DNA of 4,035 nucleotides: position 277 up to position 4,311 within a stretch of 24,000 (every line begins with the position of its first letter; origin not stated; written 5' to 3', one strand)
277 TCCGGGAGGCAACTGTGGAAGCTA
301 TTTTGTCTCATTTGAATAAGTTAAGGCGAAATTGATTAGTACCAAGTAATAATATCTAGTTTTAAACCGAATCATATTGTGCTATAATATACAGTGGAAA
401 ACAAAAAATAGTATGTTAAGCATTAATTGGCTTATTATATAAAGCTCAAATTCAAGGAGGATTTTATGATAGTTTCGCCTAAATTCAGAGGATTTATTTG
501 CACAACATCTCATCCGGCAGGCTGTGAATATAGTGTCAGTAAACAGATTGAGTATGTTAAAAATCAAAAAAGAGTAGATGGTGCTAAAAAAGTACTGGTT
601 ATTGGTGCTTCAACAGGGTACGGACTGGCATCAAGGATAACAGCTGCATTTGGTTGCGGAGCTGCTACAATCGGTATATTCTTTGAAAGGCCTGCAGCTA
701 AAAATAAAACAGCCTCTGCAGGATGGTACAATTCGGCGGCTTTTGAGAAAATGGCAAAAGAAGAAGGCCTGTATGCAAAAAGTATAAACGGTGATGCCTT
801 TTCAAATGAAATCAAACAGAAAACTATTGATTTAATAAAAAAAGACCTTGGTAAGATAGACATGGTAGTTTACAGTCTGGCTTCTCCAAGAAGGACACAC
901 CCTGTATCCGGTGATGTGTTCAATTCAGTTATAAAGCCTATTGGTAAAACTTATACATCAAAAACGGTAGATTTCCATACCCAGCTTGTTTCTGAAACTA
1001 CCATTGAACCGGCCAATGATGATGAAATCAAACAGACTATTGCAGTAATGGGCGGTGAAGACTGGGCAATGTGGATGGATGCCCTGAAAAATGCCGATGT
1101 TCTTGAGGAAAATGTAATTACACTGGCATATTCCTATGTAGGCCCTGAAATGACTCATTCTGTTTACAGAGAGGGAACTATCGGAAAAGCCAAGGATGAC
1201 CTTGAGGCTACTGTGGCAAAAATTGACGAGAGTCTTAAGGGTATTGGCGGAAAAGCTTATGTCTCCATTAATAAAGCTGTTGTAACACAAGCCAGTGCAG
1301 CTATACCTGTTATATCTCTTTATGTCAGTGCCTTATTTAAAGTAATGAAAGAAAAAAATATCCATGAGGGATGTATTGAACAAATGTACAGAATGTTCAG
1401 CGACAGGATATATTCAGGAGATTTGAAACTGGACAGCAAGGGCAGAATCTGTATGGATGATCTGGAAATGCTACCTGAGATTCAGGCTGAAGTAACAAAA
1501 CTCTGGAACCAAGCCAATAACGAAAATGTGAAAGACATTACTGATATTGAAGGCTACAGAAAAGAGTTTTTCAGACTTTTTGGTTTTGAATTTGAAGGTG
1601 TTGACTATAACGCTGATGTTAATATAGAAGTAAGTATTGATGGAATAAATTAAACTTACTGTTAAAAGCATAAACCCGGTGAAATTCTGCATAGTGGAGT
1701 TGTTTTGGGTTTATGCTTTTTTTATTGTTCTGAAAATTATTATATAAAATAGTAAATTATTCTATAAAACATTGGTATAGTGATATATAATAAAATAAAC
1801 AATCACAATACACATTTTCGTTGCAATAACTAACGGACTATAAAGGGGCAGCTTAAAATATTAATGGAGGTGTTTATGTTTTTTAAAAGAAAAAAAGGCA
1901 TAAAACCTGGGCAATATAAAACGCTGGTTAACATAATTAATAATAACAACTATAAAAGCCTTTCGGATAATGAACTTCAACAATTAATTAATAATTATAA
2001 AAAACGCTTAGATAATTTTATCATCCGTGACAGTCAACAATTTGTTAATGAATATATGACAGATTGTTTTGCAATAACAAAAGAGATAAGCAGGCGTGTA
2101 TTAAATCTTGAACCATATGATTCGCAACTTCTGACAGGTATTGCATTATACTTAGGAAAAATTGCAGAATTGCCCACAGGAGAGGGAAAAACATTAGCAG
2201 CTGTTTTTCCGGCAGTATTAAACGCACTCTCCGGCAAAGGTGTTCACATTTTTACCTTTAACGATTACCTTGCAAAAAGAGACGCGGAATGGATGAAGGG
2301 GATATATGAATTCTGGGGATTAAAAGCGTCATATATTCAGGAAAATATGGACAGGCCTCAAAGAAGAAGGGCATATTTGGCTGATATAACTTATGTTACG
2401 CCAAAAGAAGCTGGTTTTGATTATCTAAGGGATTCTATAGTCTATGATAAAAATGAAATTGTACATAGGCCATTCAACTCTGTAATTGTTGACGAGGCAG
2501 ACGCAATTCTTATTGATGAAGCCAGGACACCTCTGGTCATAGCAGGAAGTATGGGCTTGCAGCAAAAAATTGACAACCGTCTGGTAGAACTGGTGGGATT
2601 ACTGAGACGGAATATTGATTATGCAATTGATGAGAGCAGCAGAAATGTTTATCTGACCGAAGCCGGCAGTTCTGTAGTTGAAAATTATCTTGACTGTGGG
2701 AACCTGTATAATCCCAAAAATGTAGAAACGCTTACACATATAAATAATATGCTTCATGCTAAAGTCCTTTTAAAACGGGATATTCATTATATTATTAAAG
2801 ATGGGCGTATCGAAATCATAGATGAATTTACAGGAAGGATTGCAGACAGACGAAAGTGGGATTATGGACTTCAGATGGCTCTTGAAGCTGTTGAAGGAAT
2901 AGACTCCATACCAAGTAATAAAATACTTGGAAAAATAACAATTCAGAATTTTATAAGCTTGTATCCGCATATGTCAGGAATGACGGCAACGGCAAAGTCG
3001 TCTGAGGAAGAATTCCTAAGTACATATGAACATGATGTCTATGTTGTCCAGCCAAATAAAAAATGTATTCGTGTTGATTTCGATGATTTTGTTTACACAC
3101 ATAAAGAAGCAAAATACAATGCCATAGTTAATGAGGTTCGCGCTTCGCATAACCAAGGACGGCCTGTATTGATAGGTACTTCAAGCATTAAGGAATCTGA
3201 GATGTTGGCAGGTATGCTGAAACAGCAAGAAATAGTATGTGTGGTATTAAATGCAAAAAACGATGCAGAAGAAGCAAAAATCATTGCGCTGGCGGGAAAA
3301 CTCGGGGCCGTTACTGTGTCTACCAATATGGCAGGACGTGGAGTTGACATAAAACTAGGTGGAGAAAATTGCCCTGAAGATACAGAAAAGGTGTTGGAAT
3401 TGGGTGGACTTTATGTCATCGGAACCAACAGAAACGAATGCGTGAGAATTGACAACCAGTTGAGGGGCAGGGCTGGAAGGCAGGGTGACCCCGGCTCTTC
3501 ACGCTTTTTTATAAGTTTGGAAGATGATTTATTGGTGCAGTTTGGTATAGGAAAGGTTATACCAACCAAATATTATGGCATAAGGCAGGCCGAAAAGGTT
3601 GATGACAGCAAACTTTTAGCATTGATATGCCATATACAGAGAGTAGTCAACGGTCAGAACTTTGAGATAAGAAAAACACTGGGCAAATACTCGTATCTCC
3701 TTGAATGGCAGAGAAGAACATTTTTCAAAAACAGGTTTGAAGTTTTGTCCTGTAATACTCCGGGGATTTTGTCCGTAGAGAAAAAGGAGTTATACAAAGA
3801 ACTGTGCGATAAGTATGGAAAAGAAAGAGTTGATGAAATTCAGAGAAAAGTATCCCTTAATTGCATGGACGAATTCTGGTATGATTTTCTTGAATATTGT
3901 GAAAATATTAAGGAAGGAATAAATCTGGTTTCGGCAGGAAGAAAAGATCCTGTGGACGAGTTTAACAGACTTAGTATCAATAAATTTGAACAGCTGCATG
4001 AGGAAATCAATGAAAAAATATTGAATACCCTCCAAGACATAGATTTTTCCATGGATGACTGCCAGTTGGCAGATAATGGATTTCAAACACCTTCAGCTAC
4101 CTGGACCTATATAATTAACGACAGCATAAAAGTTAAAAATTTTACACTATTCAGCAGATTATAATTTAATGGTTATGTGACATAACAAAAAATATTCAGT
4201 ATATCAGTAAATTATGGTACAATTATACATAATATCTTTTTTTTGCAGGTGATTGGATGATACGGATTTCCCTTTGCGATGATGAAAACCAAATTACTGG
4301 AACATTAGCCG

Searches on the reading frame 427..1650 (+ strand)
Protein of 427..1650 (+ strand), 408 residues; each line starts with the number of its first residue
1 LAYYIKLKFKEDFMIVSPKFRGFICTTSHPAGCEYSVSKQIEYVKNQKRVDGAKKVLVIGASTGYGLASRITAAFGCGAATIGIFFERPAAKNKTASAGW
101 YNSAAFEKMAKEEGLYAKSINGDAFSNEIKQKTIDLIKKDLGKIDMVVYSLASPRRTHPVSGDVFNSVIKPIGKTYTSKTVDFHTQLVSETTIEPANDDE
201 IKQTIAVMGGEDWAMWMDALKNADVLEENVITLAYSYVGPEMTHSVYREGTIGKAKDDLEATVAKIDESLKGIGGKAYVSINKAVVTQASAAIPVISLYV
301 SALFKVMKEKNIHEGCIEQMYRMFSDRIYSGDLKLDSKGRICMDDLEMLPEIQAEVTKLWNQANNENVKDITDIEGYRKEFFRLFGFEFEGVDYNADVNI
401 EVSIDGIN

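Call 8: search_protein_families(library=pfam, proteins=[window:427-1650:+], max_evalue=0.001)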
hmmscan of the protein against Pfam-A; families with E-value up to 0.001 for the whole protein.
window:427-1650:+ (408 aa): 3 families
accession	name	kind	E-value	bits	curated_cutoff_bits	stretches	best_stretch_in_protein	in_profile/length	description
PF12241.14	Enoyl_reductase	-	5.4e-115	383.1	22.1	1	94-329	1-236/236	Trans-2-enoyl-CoA reductase catalytic region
PF12242.14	Eno-Rase_NADH_b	-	4.8e-37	126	23.4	1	15-91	1-78/79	NAD(P)H binding domain of trans-2-enoyl-CoA reductase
PF07055.18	Eno-Rase_FAD_bd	-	1.2e-28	99.7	25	1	335-398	1-64/64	Enoyl reductase FAD binding domain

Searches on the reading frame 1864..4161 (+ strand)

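Call 8: search_protein_families(library=pfam, proteins=[window:1864-4161:+], max_evalue=0.001)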
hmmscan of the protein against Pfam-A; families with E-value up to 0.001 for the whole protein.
window:1864-4161:+ (766 aa): 6 families
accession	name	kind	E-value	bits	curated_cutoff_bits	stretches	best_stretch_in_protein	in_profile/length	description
PF07517.20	SecA_DEAD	-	2.6e-92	309.6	24.6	1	13-384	11-289/290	SecA DEAD-like domain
PF21090.3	P-loop_SecA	-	1.1e-66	224.8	27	2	401-501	2-102/205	SecA P-loop domain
PF01043.26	SecA_PP_bind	-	2.4e-30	105.8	23.5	1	240-341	9-110/110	SecA preprotein cross-linking domain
PF07516.18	SecA_SW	-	1.5e-20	74.6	26.7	2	641-724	116-197/200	SecA Wing and Scaffold domain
PF00270.35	DEAD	-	8e-07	29.4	26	1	100-217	18-131/167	DEAD/DEAH box helicase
PF00271.37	Helicase_C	-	1.5e-05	25.6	23.5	1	417-539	2-108/110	Helicase conserved C-terminal domain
